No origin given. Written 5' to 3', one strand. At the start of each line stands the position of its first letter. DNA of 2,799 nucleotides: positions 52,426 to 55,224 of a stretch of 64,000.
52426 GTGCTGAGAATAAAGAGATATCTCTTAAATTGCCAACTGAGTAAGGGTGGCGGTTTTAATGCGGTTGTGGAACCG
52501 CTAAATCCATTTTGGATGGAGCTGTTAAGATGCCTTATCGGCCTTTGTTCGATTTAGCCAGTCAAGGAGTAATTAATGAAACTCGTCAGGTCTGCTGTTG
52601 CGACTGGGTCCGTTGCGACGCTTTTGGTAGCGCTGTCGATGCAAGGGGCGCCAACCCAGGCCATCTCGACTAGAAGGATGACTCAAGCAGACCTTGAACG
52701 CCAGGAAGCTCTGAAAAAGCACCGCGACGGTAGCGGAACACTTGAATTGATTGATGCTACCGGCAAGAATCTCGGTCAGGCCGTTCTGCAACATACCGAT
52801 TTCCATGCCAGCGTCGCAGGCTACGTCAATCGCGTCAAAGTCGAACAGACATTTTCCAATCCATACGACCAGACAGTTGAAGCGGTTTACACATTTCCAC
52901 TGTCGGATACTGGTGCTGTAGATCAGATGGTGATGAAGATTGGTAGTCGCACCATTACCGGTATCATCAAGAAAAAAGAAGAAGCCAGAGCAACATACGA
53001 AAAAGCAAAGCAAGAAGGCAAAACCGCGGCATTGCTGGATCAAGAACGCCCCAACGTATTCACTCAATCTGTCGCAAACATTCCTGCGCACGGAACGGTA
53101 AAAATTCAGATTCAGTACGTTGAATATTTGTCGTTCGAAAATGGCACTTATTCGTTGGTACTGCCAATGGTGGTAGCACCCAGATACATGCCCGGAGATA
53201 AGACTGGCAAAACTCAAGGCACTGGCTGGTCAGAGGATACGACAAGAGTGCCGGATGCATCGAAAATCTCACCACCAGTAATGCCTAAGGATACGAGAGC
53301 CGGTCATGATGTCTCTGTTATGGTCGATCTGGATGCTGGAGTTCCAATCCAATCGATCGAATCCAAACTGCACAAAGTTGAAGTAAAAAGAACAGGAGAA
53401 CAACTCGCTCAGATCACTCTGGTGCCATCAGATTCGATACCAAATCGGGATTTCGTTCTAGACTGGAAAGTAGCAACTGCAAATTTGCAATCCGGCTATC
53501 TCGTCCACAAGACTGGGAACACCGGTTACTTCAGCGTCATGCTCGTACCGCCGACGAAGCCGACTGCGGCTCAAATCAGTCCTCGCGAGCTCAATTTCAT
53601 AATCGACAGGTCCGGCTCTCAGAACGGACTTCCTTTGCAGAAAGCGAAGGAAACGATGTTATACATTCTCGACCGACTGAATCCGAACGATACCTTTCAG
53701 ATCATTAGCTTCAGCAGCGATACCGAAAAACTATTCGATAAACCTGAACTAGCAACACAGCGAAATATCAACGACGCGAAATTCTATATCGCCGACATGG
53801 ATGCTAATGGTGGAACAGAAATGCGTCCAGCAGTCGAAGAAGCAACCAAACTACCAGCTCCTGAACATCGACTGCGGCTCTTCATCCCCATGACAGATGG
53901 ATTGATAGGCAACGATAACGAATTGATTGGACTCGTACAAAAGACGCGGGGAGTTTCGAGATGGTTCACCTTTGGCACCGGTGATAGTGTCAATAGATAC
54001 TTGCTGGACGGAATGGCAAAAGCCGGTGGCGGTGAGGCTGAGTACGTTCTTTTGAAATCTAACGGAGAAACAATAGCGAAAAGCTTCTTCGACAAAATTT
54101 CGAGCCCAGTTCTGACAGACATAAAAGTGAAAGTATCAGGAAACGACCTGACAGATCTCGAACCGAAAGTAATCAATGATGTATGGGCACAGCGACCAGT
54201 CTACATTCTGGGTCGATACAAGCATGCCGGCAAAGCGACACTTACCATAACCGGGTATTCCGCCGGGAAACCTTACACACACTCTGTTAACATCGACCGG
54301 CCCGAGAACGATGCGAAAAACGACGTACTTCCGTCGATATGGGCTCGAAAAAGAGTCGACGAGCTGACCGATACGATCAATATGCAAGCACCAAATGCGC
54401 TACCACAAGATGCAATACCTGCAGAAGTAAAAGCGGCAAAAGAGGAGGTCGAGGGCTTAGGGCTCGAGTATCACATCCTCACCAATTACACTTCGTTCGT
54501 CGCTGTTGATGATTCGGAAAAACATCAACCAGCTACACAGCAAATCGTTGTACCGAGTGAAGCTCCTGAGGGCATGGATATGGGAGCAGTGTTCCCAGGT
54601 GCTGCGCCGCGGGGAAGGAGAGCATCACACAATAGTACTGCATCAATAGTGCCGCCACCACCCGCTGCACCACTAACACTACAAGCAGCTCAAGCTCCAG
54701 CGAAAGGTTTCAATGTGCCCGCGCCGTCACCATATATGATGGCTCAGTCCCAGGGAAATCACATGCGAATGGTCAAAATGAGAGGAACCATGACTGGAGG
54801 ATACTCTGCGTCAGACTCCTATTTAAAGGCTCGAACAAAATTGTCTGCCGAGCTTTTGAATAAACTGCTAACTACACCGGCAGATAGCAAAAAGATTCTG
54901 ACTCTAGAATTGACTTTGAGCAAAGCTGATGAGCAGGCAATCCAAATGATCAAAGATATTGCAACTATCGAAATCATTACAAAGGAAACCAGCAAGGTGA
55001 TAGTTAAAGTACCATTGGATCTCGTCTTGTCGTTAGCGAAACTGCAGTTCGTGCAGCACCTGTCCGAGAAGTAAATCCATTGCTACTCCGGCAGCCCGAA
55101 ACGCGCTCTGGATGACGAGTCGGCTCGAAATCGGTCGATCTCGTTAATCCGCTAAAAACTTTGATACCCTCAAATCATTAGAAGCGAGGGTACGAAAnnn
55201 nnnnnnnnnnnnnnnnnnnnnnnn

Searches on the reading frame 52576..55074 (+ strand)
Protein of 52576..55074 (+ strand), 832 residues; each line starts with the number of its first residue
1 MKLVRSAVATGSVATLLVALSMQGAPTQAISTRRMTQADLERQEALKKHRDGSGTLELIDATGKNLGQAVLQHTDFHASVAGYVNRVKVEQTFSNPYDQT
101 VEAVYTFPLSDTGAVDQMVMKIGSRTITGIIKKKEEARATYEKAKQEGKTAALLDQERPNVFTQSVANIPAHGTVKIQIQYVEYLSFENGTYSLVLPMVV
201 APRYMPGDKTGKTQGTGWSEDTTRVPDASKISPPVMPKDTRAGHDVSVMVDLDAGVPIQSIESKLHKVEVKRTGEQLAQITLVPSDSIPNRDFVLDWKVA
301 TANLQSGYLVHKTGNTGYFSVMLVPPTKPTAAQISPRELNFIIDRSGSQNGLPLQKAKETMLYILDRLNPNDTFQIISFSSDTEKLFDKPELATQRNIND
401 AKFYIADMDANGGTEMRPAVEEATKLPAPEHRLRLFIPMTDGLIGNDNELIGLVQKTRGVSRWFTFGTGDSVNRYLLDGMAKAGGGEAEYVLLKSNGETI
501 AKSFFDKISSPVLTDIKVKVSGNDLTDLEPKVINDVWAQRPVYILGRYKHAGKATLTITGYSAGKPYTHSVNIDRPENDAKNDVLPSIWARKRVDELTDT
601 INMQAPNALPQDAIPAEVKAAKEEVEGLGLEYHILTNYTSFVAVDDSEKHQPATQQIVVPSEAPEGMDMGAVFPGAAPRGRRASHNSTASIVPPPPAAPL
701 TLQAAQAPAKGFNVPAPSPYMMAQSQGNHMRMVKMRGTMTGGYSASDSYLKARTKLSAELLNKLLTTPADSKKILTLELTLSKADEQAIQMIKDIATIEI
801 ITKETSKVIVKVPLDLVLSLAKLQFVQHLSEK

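Call 16: search_protein_families(library=ncbifam, proteins=[window:52576-55074:+], max_evalue=0.001)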
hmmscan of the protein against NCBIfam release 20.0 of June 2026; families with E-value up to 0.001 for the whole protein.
window:52576-55074:+ (832 aa): 1 family
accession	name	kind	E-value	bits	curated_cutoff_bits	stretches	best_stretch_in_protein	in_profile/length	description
TIGR03788.1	marine_srt_targ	equivalog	2e-157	525.4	551.65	1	74-677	3-603/629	marine proteobacterial sortase target protein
